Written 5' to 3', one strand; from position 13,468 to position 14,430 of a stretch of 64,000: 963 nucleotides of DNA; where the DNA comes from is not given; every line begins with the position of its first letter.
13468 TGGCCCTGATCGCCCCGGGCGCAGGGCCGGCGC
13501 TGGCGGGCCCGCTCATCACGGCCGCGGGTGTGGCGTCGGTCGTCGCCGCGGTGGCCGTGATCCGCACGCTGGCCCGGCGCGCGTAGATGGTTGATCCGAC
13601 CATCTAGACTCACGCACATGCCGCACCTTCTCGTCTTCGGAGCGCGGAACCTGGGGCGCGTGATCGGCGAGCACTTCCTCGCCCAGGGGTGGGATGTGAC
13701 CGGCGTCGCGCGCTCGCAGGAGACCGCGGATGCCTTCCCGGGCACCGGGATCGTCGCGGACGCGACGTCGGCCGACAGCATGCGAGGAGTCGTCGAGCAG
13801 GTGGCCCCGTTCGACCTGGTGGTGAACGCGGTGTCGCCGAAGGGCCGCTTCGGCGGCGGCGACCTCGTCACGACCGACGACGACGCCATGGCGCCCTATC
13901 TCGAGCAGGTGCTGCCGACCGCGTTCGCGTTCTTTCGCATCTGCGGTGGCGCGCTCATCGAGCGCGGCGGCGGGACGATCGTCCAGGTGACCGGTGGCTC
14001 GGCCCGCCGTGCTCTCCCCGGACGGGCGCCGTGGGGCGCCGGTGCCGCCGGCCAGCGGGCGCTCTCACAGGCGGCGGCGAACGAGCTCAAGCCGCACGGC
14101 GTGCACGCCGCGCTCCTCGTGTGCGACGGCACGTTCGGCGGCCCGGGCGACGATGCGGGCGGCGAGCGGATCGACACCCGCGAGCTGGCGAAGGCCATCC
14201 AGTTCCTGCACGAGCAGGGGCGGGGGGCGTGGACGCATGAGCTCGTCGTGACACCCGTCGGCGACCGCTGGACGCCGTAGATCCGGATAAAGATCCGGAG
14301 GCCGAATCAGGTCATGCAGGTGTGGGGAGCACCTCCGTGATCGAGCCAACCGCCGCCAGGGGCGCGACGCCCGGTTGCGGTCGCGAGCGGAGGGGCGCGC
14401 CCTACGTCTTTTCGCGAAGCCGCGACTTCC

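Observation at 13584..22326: Mobile/repeat elements of three different families are anchored on (C)TAG stop codons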

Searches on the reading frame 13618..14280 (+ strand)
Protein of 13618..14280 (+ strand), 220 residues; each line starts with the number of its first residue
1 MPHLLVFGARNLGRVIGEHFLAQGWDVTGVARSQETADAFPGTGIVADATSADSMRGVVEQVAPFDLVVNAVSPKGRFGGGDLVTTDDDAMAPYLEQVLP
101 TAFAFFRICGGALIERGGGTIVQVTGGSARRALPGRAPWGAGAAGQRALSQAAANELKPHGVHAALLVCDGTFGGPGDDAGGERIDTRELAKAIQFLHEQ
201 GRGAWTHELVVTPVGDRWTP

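Call 29: search_protein_families(library=pfam, proteins=[window:13618-14280:+])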
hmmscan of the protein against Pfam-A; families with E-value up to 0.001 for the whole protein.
window:13618-14280:+ (220 aa): 2 families
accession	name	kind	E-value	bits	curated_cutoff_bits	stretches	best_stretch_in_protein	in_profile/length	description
PF00106.31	adh_short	-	7.1e-10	39.1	26.6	1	6-167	5-177/195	short chain dehydrogenase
PF13561.12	adh_short_C2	-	5.1e-09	36.5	27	1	10-164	6-168/236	Enoyl-(Acyl carrier protein) reductase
